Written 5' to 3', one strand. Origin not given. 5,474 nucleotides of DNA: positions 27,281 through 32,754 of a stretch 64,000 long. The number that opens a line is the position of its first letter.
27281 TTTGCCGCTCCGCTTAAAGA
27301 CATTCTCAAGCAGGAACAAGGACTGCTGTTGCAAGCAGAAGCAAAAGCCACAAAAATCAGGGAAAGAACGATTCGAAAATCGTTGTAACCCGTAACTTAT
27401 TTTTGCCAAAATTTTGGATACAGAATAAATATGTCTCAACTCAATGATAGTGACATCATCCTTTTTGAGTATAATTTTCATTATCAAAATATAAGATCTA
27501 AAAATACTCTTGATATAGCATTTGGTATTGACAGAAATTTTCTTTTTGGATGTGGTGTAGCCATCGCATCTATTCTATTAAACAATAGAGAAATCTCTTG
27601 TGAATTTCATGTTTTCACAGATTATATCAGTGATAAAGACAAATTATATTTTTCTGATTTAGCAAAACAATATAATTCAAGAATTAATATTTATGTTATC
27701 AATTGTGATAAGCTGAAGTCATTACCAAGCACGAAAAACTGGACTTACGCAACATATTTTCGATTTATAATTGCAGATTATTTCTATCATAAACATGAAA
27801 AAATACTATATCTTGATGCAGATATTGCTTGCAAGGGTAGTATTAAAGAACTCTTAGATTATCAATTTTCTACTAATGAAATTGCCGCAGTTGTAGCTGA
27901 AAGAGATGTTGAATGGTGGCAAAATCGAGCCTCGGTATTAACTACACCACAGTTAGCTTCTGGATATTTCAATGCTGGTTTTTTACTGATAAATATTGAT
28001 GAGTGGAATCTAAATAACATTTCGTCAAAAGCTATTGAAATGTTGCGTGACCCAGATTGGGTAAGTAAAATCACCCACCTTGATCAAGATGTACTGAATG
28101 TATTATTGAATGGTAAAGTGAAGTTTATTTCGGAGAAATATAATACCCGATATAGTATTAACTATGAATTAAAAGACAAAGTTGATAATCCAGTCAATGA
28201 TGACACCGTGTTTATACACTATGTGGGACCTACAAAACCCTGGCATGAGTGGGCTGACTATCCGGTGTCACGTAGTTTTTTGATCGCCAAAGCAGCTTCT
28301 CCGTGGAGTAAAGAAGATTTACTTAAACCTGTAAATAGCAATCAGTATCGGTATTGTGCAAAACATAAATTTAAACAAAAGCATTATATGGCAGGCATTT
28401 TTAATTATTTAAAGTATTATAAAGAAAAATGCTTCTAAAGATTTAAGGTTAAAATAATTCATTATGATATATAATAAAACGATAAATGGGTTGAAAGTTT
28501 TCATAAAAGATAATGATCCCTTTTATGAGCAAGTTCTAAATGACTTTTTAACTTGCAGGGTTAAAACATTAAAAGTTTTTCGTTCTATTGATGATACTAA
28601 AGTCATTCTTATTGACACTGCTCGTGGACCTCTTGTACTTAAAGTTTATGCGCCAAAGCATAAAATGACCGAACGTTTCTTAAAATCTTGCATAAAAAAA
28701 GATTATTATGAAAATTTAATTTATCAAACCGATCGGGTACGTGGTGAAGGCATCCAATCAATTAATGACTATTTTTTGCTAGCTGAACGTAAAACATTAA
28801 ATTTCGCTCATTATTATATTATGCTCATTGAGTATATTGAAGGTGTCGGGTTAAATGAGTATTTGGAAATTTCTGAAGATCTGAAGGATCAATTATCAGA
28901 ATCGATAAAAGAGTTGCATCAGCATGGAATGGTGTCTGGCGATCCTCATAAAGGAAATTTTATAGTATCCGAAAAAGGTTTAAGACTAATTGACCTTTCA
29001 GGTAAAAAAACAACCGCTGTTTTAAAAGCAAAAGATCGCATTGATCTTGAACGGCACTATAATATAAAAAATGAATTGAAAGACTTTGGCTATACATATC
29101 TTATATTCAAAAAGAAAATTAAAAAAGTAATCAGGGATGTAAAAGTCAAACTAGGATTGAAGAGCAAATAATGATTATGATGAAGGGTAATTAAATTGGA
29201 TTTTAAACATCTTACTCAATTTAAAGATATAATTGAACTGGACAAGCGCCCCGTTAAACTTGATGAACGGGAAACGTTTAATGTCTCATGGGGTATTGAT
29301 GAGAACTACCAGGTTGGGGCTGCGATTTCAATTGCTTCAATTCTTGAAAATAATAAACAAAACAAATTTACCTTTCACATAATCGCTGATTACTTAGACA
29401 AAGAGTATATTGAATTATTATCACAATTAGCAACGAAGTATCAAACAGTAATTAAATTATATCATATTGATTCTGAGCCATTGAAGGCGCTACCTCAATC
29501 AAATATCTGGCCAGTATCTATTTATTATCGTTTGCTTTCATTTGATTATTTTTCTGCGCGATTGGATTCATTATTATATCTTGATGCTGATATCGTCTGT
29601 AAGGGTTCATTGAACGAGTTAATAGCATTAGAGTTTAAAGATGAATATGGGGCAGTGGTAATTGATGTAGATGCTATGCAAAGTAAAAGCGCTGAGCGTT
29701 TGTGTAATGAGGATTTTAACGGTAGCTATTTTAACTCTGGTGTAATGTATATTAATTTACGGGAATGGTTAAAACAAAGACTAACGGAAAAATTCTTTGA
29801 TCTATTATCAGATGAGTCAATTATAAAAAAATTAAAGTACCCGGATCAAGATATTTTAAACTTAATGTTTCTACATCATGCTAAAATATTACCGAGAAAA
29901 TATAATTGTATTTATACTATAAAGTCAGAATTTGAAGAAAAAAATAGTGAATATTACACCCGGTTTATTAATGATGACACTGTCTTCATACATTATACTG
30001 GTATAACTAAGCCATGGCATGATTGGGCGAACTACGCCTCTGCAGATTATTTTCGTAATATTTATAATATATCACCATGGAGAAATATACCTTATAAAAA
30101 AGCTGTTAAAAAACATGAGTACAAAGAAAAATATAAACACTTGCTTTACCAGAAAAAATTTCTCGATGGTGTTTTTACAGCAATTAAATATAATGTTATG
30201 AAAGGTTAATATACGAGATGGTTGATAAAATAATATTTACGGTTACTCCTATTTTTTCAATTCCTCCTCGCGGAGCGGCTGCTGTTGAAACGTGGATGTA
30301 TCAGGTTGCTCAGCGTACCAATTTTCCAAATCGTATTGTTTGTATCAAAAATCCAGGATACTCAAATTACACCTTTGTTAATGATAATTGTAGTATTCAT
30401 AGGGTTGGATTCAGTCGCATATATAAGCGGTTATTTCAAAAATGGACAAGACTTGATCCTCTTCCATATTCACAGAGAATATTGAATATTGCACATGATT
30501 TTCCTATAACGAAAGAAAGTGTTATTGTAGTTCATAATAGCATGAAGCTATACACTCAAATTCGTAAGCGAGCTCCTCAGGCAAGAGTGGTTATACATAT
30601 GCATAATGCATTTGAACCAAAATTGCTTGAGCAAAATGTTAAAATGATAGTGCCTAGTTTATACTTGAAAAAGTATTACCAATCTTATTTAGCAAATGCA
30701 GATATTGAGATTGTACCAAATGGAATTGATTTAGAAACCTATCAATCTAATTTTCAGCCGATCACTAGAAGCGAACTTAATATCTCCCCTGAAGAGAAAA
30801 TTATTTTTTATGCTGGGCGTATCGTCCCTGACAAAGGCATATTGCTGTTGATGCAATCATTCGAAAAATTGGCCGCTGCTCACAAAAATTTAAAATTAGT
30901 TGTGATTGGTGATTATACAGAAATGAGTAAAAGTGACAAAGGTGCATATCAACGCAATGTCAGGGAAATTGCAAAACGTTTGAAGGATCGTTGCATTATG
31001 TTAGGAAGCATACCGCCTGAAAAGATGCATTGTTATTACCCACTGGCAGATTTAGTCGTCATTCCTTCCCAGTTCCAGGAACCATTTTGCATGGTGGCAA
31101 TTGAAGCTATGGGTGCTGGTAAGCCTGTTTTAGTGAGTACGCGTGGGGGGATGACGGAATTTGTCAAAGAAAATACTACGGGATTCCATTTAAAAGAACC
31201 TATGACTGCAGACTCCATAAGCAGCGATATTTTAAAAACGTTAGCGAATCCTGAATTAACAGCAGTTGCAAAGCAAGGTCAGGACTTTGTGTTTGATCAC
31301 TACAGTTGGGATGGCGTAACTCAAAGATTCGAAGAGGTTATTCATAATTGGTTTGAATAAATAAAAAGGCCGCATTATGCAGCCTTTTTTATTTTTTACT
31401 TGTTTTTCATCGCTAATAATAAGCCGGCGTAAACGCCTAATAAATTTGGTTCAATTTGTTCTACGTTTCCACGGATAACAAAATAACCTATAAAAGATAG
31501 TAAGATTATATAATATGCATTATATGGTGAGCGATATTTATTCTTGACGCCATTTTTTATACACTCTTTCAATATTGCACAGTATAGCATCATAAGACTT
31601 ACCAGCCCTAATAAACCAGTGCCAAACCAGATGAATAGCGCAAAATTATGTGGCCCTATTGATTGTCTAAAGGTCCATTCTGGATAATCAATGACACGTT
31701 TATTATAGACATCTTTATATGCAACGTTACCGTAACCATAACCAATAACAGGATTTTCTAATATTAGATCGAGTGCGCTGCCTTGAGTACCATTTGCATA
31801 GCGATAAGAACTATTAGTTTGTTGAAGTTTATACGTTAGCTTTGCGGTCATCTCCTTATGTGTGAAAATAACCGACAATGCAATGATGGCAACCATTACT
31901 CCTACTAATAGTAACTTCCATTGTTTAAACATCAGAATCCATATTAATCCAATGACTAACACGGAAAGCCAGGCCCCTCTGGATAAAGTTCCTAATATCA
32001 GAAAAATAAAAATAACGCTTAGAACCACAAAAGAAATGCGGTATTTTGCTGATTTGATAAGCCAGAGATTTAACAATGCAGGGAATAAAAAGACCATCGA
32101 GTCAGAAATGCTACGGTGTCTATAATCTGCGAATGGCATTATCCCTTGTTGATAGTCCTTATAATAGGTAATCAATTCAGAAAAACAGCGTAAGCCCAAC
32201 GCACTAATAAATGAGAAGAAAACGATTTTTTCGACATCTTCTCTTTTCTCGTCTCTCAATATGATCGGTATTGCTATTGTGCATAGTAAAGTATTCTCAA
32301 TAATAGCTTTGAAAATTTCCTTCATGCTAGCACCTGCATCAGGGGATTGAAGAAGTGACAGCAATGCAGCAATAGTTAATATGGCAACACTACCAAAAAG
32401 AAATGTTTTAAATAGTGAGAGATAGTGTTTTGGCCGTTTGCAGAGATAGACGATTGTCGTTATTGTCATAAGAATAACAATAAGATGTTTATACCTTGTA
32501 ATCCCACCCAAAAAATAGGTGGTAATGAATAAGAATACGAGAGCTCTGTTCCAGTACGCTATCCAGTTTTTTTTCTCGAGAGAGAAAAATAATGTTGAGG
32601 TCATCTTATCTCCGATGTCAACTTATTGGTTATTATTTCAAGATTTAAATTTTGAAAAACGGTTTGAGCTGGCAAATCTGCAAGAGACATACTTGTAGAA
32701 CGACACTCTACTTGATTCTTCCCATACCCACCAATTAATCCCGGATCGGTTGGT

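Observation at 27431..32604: Outer-core LPS genes follow the R3 order and form an AT-rich block between conserved waaP and waaC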

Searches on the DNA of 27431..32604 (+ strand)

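Call 3: search_dna_similar(query=window:27431-32604:+, collection=ecoli_genomes, mode=near, max_rows=25, rows=spread)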
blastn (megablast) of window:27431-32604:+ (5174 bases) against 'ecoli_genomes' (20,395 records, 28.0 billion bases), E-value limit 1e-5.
Records with a match: 1364; places in all: 1364; records where one place covers at least 80% of the query: 1364.
Genomes with a match: 1364 of 5426; with a place that covers at least 80% of the query: 1364. Places per genome that has any: lowest 1, median 1, highest 1. On chromosomes: 1364 places; on plasmids: 0.
Best place of each record, by identity: >=99% 1119; 95-99% 245.
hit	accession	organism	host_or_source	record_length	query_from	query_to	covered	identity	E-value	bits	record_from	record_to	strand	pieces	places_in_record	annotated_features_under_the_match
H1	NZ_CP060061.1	Escherichia coli strain G6/7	Homo sapiens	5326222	1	5174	100%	100.0%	0e+0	9555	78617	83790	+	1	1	rfaL: O-antigen ligase RfaL | lipopolysaccharide N-acetylglucosaminyltransferase | UDP-glucose--(galactosyl) LPS alpha1,2-glucosyltransferase | waaO: lipopolysaccharide 3-alpha-galactosyltransferase | rfaY: lipopolysaccharide core heptose(II) kinase RfaY | and 1 other names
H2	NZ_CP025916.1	Escherichia coli strain 120899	Homo sapiens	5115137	1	5174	100%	100.0%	0e+0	9544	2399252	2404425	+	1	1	rfaL: O-antigen ligase RfaL | lipopolysaccharide N-acetylglucosaminyltransferase | UDP-glucose--(galactosyl) LPS alpha1,2-glucosyltransferase | waaO: lipopolysaccharide 3-alpha-galactosyltransferase | rfaY: lipopolysaccharide core heptose(II) kinase RfaY | and 1 other names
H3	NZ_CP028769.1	Escherichia coli strain A5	Pig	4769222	1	5174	100%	100.0%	0e+0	9544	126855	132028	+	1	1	rfaL: O-antigen ligase RfaL | lipopolysaccharide N-acetylglucosaminyltransferase | glycosyltransferase family 8 protein | waaO: lipopolysaccharide 3-alpha-galactosyltransferase | rfaY: lipopolysaccharide core heptose(II) kinase RfaY | and 1 other names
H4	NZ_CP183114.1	Escherichia coli strain 492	Homo sapiens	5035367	1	5174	100%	100.0%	0e+0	9544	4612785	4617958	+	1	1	rfaL: O-antigen ligase RfaL | lipopolysaccharide N-acetylglucosaminyltransferase | UDP-glucose--(galactosyl) LPS alpha1,2-glucosyltransferase | waaO: lipopolysaccharide 3-alpha-galactosyltransferase | rfaY: lipopolysaccharide core heptose(II) kinase RfaY | and 1 other names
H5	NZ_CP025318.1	Escherichia coli strain FORC_042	pork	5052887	1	5174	100%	99.9%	0e+0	9539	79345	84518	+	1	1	rfaL: O-antigen ligase RfaL | lipopolysaccharide N-acetylglucosaminyltransferase | UDP-glucose--(galactosyl) LPS alpha1,2-glucosyltransferase | waaO: lipopolysaccharide 3-alpha-galactosyltransferase | rfaY: lipopolysaccharide core heptose(II) kinase RfaY | and 1 other names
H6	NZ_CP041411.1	Escherichia coli strain STEC719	goat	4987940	1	5174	100%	99.9%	0e+0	9539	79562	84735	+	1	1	rfaL: O-antigen ligase RfaL | lipopolysaccharide N-acetylglucosaminyltransferase | UDP-glucose--(galactosyl) LPS alpha1,2-glucosyltransferase | waaO: lipopolysaccharide 3-alpha-galactosyltransferase | rfaY: lipopolysaccharide core heptose(II) kinase RfaY | and 1 other names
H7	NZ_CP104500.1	Escherichia coli strain E9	Poultry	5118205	1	5174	100%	99.9%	0e+0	9539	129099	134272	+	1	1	rfaL: O-antigen ligase RfaL | lipopolysaccharide N-acetylglucosaminyltransferase | UDP-glucose--(galactosyl) LPS alpha1,2-glucosyltransferase | waaO: lipopolysaccharide 3-alpha-galactosyltransferase | rfaY: lipopolysaccharide core heptose(II) kinase RfaY | and 1 other names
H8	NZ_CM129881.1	Escherichia coli strain MB07011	seawater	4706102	1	5174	100%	99.9%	0e+0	9539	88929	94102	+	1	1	rfaL: O-antigen ligase RfaL | lipopolysaccharide N-acetylglucosaminyltransferase | UDP-glucose--(galactosyl) LPS alpha1,2-glucosyltransferase | waaO: lipopolysaccharide 3-alpha-galactosyltransferase | rfaY: lipopolysaccharide core heptose(II) kinase RfaY | and 1 other names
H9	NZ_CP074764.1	Escherichia coli strain B1_2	bovine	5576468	1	5174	100%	99.9%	0e+0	9539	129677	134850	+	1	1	rfaL: O-antigen ligase RfaL | lipopolysaccharide N-acetylglucosaminyltransferase | UDP-glucose--(galactosyl) LPS alpha1,2-glucosyltransferase | waaO: lipopolysaccharide 3-alpha-galactosyltransferase | rfaY: lipopolysaccharide core heptose(II) kinase RfaY | and 1 other names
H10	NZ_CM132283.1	Escherichia coli strain 18AR0366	Homo sapiens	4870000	1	5174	100%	99.9%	0e+0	9539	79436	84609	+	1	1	rfaL: O-antigen ligase RfaL | lipopolysaccharide N-acetylglucosaminyltransferase | UDP-glucose--(galactosyl) LPS alpha1,2-glucosyltransferase | waaO: lipopolysaccharide 3-alpha-galactosyltransferase | rfaY: lipopolysaccharide core heptose(II) kinase RfaY | and 1 other names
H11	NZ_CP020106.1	Escherichia coli strain 13E0780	cattle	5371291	1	5174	100%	99.9%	0e+0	9533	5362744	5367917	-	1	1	rfaL: O-antigen ligase RfaL | lipopolysaccharide N-acetylglucosaminyltransferase | UDP-glucose--(galactosyl) LPS alpha1,2-glucosyltransferase | waaO: lipopolysaccharide 3-alpha-galactosyltransferase | rfaY: lipopolysaccharide core heptose(II) kinase RfaY | and 1 other names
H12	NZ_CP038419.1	Escherichia coli O157:H7 strain 2-6-2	cattle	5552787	1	5174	100%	99.9%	0e+0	9533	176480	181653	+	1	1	rfaL: O-antigen ligase RfaL | lipopolysaccharide N-acetylglucosaminyltransferase | UDP-glucose--(galactosyl) LPS alpha1,2-glucosyltransferase | waaO: lipopolysaccharide 3-alpha-galactosyltransferase | rfaY: lipopolysaccharide core heptose(II) kinase RfaY | and 1 other names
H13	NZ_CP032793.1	Escherichia coli strain NZRM3614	missing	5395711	1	5174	100%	99.9%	0e+0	9533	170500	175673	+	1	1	rfaL: O-antigen ligase RfaL | lipopolysaccharide N-acetylglucosaminyltransferase | UDP-glucose--(galactosyl) LPS alpha1,2-glucosyltransferase | waaO: lipopolysaccharide 3-alpha-galactosyltransferase | rfaY: lipopolysaccharide core heptose(II) kinase RfaY | and 1 other names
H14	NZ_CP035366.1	Escherichia coli O157:H7 strain C1-057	Rectal fecal grab samples from a ...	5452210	1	5174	100%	99.9%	0e+0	9533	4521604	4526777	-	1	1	rfaL: O-antigen ligase RfaL | lipopolysaccharide N-acetylglucosaminyltransferase | UDP-glucose--(galactosyl) LPS alpha1,2-glucosyltransferase | waaO: lipopolysaccharide 3-alpha-galactosyltransferase | rfaY: lipopolysaccharide core heptose(II) kinase RfaY | and 1 other names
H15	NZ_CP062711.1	Escherichia coli O157:H7 strain Z1831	Bovine Faeces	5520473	1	5174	100%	99.9%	0e+0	9533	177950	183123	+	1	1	rfaL: O-antigen ligase RfaL | lipopolysaccharide N-acetylglucosaminyltransferase | UDP-glucose--(galactosyl) LPS alpha1,2-glucosyltransferase | waaO: lipopolysaccharide 3-alpha-galactosyltransferase | rfaY: lipopolysaccharide core heptose(II) kinase RfaY | and 1 other names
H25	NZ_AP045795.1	Escherichia coli strain 23CRST028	Homo sapiens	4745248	1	5174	100%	96.5%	0e+0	8558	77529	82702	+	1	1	rfaL: O-antigen ligase RfaL | lipopolysaccharide N-acetylglucosaminyltransferase | UDP-glucose--(galactosyl) LPS alpha1,2-glucosyltransferase | waaO: lipopolysaccharide 3-alpha-galactosyltransferase | rfaY: lipopolysaccharide core heptose(II) kinase RfaY | and 1 other names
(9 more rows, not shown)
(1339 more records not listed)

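Call 5: get_annotated_region(hit=H1, flank=12000)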
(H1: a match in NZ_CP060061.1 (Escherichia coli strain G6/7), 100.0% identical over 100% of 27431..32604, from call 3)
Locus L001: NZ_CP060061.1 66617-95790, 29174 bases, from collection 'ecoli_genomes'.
description: Escherichia coli strain G6/7 chromosome, complete genome
organism: Escherichia coli strain G6/7 (NCBI taxid 562)
replicon: chromosome; assembly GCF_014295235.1
host: Homo sapiens; source: feces from healthy individual; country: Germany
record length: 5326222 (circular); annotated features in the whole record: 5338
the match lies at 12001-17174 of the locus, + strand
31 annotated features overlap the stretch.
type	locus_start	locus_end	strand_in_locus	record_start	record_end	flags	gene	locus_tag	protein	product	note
CDS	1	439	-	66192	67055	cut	yicC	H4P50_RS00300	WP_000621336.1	YicC/YloC family endoribonuclease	-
CDS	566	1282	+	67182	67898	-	rph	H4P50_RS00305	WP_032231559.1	ribonuclease PH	-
CDS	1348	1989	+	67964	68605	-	pyrE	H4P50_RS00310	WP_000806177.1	orotate phosphoribosyltransferase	-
CDS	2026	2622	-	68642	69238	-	slmA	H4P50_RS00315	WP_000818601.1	nucleoid occlusion factor SlmA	-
CDS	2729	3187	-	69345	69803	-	dut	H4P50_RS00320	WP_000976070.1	dUTP diphosphatase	-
CDS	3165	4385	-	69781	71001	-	coaBC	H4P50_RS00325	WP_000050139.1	bifunctional phosphopantothenoylcysteine decarboxylase/phosphopantothenate--cysteine ligase CoaBC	-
CDS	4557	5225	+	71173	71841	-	radC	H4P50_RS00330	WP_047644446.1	RadC family protein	-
CDS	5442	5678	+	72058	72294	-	rpmB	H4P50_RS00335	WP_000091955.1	50S ribosomal protein L28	-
CDS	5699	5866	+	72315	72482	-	rpmG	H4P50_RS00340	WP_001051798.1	50S ribosomal protein L33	-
CDS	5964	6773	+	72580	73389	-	mutM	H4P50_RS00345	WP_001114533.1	bifunctional DNA-formamidopyrimidine glycosylase/DNA-(apurinic or apyrimidinic site) lyase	-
CDS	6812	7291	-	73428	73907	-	coaD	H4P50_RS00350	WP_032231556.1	pantetheine-phosphate adenylyltransferase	-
CDS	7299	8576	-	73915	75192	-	waaA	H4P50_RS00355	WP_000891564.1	lipid IV(A) 3-deoxy-D-manno-octulosonic acid transferase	-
CDS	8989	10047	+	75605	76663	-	rfaQ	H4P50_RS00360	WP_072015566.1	lipopolysaccharide core heptosyltransferase RfaQ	-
CDS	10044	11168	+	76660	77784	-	waaG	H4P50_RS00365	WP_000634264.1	glycosyltransferase family 4 protein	-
CDS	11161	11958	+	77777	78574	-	rfaP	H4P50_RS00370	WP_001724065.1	lipopolysaccharide core heptose(I) kinase RfaP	-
CDS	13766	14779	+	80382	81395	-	-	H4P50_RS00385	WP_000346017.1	UDP-glucose--(galactosyl) LPS alpha1,2-glucosyltransferase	-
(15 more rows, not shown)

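Call 44: get_annotated_region(hit=H12, flank=14000)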
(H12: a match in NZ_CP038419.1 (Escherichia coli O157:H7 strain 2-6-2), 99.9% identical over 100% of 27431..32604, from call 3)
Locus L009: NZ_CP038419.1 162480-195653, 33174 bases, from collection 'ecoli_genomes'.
description: Escherichia coli O157:H7 strain 2-6-2 chromosome, complete genome
organism: Escherichia coli O157:H7 strain 2-6-2 (NCBI taxid 83334)
replicon: chromosome; assembly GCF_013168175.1
host: cattle; source: cattle feces; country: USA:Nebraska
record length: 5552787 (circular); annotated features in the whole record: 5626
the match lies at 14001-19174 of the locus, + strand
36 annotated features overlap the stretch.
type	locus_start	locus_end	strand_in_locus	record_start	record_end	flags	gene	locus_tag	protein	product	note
CDS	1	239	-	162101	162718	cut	yicG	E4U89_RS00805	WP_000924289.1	trimeric intracellular cation channel family protein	-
CDS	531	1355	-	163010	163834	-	dinD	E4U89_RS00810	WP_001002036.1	DNA damage-inducible protein D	-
CDS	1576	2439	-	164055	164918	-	yicC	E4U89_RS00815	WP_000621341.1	YicC/YloC family endoribonuclease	-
CDS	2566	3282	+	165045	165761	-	rph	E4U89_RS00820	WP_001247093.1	ribonuclease PH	-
CDS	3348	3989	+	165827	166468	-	pyrE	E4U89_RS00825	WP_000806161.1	orotate phosphoribosyltransferase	-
CDS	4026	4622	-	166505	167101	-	slmA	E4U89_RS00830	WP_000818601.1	nucleoid occlusion factor SlmA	-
CDS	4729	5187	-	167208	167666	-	dut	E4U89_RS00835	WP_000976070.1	dUTP diphosphatase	-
CDS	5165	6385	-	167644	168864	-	coaBC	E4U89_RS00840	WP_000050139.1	bifunctional phosphopantothenoylcysteine decarboxylase/phosphopantothenate--cysteine ligase CoaBC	-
CDS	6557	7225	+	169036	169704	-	radC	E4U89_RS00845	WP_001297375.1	RadC family protein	-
CDS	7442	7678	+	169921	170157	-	rpmB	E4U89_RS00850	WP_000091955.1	50S ribosomal protein L28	-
CDS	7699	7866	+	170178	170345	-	rpmG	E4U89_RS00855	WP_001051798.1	50S ribosomal protein L33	-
CDS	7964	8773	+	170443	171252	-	mutM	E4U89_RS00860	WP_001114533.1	bifunctional DNA-formamidopyrimidine glycosylase/DNA-(apurinic or apyrimidinic site) lyase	-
CDS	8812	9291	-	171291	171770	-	coaD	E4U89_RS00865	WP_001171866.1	pantetheine-phosphate adenylyltransferase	-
CDS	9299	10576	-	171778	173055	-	waaA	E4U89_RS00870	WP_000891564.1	lipid IV(A) 3-deoxy-D-manno-octulosonic acid transferase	-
CDS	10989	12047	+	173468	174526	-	rfaQ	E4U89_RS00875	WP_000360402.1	lipopolysaccharide core heptosyltransferase RfaQ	-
CDS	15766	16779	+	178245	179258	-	-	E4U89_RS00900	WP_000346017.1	UDP-glucose--(galactosyl) LPS alpha1,2-glucosyltransferase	-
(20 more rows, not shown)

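Call 45: get_annotated_region(hit=H25, flank=14000)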
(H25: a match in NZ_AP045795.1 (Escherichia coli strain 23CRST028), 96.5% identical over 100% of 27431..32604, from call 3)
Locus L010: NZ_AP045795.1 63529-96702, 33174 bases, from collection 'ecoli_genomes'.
description: Escherichia coli strain 23CRST028 chromosome, complete genome
organism: Escherichia coli strain 23CRST028 (NCBI taxid 562)
replicon: chromosome; assembly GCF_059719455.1
host: Homo sapiens; source: feces; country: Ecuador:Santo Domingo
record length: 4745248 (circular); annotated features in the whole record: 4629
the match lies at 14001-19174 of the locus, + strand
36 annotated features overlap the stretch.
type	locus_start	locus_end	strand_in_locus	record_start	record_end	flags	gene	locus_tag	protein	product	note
CDS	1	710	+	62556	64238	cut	ligB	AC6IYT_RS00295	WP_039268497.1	NAD-dependent DNA ligase LigB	-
CDS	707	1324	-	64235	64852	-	yicG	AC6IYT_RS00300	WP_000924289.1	trimeric intracellular cation channel family protein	-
CDS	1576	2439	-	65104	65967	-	yicC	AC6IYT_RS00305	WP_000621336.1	YicC/YloC family endoribonuclease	-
CDS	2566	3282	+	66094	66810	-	rph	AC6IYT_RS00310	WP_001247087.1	ribonuclease PH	-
CDS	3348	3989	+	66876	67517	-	pyrE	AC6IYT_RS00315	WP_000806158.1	orotate phosphoribosyltransferase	-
CDS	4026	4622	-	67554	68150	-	slmA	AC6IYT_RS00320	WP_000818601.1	nucleoid occlusion factor SlmA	-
CDS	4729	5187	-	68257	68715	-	dut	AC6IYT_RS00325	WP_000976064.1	dUTP diphosphatase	-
CDS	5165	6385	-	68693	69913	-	coaBC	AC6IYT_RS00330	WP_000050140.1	bifunctional phosphopantothenoylcysteine decarboxylase/phosphopantothenate--cysteine ligase CoaBC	-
CDS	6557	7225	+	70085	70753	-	radC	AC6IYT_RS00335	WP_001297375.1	RadC family protein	-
CDS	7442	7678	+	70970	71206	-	rpmB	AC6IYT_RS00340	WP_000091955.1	50S ribosomal protein L28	-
CDS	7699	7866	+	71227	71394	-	rpmG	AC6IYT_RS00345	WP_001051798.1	50S ribosomal protein L33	-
CDS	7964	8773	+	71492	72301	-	mutM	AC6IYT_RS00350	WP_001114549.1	bifunctional DNA-formamidopyrimidine glycosylase/DNA-(apurinic or apyrimidinic site) lyase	-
CDS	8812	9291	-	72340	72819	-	coaD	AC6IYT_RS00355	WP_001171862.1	pantetheine-phosphate adenylyltransferase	-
CDS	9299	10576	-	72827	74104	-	waaA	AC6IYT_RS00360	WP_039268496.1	lipid IV(A) 3-deoxy-D-manno-octulosonic acid transferase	-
CDS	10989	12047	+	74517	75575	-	rfaQ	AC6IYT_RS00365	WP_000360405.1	lipopolysaccharide core heptosyltransferase RfaQ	-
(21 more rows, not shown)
